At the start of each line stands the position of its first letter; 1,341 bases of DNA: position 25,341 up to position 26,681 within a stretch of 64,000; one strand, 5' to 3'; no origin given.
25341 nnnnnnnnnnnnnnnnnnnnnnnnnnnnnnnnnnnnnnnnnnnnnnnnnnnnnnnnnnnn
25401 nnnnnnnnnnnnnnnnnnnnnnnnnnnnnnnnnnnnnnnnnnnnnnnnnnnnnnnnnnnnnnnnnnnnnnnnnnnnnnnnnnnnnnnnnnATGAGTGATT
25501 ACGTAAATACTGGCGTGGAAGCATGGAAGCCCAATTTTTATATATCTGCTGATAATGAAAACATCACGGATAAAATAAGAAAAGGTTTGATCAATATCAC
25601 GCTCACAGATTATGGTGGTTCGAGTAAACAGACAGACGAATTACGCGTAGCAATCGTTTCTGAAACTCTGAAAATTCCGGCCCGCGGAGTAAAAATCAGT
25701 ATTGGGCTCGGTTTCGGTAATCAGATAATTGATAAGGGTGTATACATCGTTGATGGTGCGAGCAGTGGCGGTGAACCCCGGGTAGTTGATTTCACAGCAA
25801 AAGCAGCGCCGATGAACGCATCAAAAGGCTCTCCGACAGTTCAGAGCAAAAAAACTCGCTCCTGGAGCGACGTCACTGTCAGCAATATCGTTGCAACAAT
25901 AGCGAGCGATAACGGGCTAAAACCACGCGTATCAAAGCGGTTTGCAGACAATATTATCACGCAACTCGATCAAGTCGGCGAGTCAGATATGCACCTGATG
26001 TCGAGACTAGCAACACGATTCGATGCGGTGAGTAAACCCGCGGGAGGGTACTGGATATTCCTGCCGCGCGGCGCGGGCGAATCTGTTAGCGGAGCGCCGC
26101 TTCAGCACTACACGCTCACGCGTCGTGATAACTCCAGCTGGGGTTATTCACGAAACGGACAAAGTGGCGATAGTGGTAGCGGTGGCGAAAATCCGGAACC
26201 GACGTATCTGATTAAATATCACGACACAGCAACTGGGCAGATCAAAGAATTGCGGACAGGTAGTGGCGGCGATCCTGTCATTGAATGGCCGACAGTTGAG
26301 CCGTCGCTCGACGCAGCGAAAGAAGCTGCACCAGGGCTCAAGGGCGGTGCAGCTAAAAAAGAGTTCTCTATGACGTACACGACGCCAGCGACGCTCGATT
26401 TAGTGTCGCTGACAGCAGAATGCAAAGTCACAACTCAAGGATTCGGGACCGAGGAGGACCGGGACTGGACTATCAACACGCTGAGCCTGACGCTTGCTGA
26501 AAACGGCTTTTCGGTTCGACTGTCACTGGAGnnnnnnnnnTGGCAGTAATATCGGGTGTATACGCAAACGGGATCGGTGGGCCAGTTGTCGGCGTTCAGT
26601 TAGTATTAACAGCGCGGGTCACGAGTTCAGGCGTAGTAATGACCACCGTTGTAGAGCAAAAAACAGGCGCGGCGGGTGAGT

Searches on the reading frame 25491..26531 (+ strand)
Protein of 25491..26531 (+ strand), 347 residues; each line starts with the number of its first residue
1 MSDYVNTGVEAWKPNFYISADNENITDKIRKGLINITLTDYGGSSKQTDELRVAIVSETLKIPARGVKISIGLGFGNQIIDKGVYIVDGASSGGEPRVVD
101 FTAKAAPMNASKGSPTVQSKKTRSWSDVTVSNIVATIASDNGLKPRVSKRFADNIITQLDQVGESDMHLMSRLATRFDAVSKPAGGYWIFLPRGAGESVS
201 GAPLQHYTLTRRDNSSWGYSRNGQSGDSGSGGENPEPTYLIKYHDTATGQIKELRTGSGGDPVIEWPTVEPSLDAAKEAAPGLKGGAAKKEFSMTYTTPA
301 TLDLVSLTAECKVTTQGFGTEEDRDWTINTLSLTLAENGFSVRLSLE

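Call 23: search_dna_similar(query=window:25491-26531:+, collection=phages, mode=protein, max_rows=25)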
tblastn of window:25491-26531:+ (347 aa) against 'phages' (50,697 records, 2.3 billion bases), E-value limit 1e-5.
Records with a match: 503; places in all: 503; records where one place covers at least 80% of the query: 116.
Best place of each record, by identity: 95-99% 4; <60% 499.
By first word of the organism name: Burkholderia 83; Klebsiella 80; Escherichia 58; Ralstonia 49; Yersinia 44; Salmonella 25; Vibrio 20; Bacteriophage 20; Peduovirus 18; Aeromonas 17; and 28 more.
By host as written in the record: Klebsiella pneumoniae 55; - 46; Ralstonia solanacearum 41; Burkholderia pseudomallei 32; Yersinia pestis EV76-CN 26; Escherichia coli 20; Burkholderia sp. 20; Yersinia enterocolitica 10; and 152 more.
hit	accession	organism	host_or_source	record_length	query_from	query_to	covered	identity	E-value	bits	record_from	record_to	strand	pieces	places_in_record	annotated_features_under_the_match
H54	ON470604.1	Escherichia phage vB_EcoM-720R5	Escherichia coli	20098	1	347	100%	98.3%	0e+0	641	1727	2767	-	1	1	tail formation protein D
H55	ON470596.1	Escherichia phage vB_EcoM-569R10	Escherichia coli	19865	1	347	100%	96.6%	0e+0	669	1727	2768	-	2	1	tail formation protein D | hypothetical protein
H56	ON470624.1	Escherichia phage vB_EcoM-705R4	Escherichia coli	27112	1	347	100%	96.6%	0e+0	669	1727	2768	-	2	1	tail formation protein D | hypothetical protein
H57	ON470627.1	Escherichia phage vB_EcoM-783R5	Escherichia coli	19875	1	347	100%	96.6%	0e+0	669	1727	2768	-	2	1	tail formation protein D | hypothetical protein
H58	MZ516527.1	Hafnia phage yong2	Hafnia paralvei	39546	8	346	98%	43.0%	1e-77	264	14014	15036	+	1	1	tail protein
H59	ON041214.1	Citrobacter phage Chris1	Citrobacter portucalensis Sb-2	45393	1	346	100%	40.7%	1e-73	253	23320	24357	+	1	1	tail formation protein D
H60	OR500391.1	Vibrio phage Vb_VaM_Valp1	Vibrio anguillarum PF4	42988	12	345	96%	38.1%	5e-63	222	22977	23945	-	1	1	tail protein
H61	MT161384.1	Xanthomonas phage FoX5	Xanthomonas campestris pv. campestris ...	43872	7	347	98%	31.6%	1e-35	143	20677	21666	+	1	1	gene D protein | tail protein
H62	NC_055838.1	Xanthomonas phage FoX5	Xanthomonas campestris pv. campestris ...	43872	7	347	98%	31.6%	1e-35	143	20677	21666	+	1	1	tail protein | baseplate hub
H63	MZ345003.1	Xanthomonas phage M29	Xanthomonas campestris pv. campestris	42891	7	347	98%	31.3%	2e-34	139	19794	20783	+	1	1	tail protein | baseplate wedge protein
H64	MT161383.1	Xanthomonas phage FoX3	Xanthomonas campestris pv. campestris ...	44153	7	347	98%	31.3%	3e-34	139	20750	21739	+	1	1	gene D protein | hypothetical protein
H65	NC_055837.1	Xanthomonas phage FoX3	Xanthomonas campestris pv. campestris ...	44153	7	347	98%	31.3%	3e-34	139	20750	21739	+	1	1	tail protein | baseplate hub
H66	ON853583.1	Serratia phage MQ-4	Serratia liquefaciens EOA81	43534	14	347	96%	31.7%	3e-36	145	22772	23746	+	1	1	putative transcriptional regulator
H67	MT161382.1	Xanthomonas phage FoX2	Xanthomonas campestris pv. campestris ...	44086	14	347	96%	31.7%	3e-35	142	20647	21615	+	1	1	gene D protein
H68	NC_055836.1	Xanthomonas phage FoX2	Xanthomonas campestris pv. campestris ...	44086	14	347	96%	31.7%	3e-35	142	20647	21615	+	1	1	tail protein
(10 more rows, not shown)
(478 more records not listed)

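Call 24: get_annotated_region(hit=H54, flank=4000)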
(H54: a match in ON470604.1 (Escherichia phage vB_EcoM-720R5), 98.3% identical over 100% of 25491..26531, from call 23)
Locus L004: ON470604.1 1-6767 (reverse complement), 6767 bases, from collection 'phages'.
description: Escherichia phage vB_EcoM-720R5, complete genome.
organism: Escherichia phage vB_EcoM-720R5 (NCBI taxid 2946094)
taxonomy: Viruses; Duplodnaviria; Heunggongvirae; Uroviricota; Caudoviricetes
host: Escherichia coli; source: -; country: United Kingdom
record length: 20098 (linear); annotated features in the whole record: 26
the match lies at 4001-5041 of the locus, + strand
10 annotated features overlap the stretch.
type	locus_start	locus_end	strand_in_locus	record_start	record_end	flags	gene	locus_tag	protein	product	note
CDS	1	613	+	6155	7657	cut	-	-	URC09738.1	tail sheath monomer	-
CDS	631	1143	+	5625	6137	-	-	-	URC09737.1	major tail tube protein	-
CDS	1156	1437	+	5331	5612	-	-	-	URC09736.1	hypothetical protein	FIG00642639: hypothetical protein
CDS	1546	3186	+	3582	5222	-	-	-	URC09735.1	hypothetical protein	-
CDS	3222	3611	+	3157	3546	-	-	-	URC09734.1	tail protein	-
CDS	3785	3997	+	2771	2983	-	-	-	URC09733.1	tail protein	-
CDS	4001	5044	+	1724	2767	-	-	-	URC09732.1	tail formation protein D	-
CDS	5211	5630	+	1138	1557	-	-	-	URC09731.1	hypothetical protein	-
CDS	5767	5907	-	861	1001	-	-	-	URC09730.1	hypothetical protein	-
CDS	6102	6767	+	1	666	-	-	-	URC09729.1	putative protein YecA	Uncharacterized protein YecA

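Call 25: get_annotated_region(hit=H58, flank=6000)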
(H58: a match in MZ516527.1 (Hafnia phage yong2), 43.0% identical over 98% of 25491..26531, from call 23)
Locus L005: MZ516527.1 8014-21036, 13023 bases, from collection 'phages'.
description: Hafnia phage yong2, complete genome.
organism: Hafnia phage yong2 (NCBI taxid 2859519)
taxonomy: Viruses; Duplodnaviria; Heunggongvirae; Uroviricota; Caudoviricetes
host: Hafnia paralvei; source: -; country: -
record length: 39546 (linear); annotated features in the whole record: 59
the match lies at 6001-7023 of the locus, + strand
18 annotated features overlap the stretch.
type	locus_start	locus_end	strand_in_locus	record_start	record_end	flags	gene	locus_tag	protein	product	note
CDS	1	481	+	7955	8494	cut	-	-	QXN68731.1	hypothetical protein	-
CDS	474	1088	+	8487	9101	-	-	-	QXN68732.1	baseplate assembly protein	-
CDS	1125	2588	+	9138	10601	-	-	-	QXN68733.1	tail sheath protein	-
CDS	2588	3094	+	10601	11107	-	-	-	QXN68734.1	tail tube protein FII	-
CDS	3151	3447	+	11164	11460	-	-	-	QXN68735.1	tail assembly protein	-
CDS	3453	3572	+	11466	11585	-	-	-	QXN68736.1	hypothetical protein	-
CDS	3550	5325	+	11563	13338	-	-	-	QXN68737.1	hypothetical protein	-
CDS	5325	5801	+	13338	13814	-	-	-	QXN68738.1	tail protein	-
CDS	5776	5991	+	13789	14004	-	-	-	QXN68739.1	tail protein X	-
CDS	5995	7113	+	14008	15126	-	-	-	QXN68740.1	tail protein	-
CDS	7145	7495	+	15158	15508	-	-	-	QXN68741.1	baseplate wedge protein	baseplate wedge protein gp25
CDS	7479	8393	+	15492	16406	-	-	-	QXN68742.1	baseplate assembly protein J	-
CDS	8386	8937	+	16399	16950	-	-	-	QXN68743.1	tail protein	-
CDS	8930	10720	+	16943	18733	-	-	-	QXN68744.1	tail-collar fiber protein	-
CDS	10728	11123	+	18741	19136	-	-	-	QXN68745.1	tail fiber assembly protein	-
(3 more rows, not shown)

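Call 26: get_annotated_region(hit=H59, flank=6000)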
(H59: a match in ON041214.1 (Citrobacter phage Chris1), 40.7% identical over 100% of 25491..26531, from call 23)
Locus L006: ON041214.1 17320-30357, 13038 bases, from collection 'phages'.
description: Citrobacter phage Chris1, complete genome.
organism: Citrobacter phage Chris1 (NCBI taxid 2930390)
taxonomy: Viruses; Duplodnaviria; Heunggongvirae; Uroviricota; Caudoviricetes
host: Citrobacter portucalensis Sb-2; source: -; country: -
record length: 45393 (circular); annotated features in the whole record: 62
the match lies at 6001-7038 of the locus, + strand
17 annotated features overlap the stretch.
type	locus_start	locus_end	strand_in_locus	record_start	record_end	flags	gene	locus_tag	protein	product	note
CDS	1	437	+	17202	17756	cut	-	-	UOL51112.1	hypothetical protein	-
CDS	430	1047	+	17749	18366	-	-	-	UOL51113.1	baseplate protein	-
CDS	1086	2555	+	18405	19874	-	-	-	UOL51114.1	tail sheath monomer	-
CDS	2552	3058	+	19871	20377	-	-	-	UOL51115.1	tail tube protein FII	COG3498: Phage tail tube protein FII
CDS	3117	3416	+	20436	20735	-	-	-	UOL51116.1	hypothetical protein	FIG00642639: hypothetical protein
CDS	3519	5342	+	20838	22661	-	-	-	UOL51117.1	hypothetical protein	-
CDS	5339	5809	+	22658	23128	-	-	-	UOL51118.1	tail protein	-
CDS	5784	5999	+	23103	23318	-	-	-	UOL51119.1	tail protein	tail X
CDS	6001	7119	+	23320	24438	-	-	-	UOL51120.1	tail formation protein D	-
CDS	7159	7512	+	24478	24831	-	-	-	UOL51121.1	baseplate assembly protein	-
CDS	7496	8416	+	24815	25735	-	-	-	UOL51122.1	hypothetical protein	-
CDS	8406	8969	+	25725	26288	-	-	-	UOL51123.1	tail formation protein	tail formation protein GpI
CDS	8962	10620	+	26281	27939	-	-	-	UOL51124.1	tail fiber protein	tail fiber Mup49, S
CDS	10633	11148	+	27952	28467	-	-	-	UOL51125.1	hypothetical protein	-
CDS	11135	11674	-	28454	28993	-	-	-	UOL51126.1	tail fibers protein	-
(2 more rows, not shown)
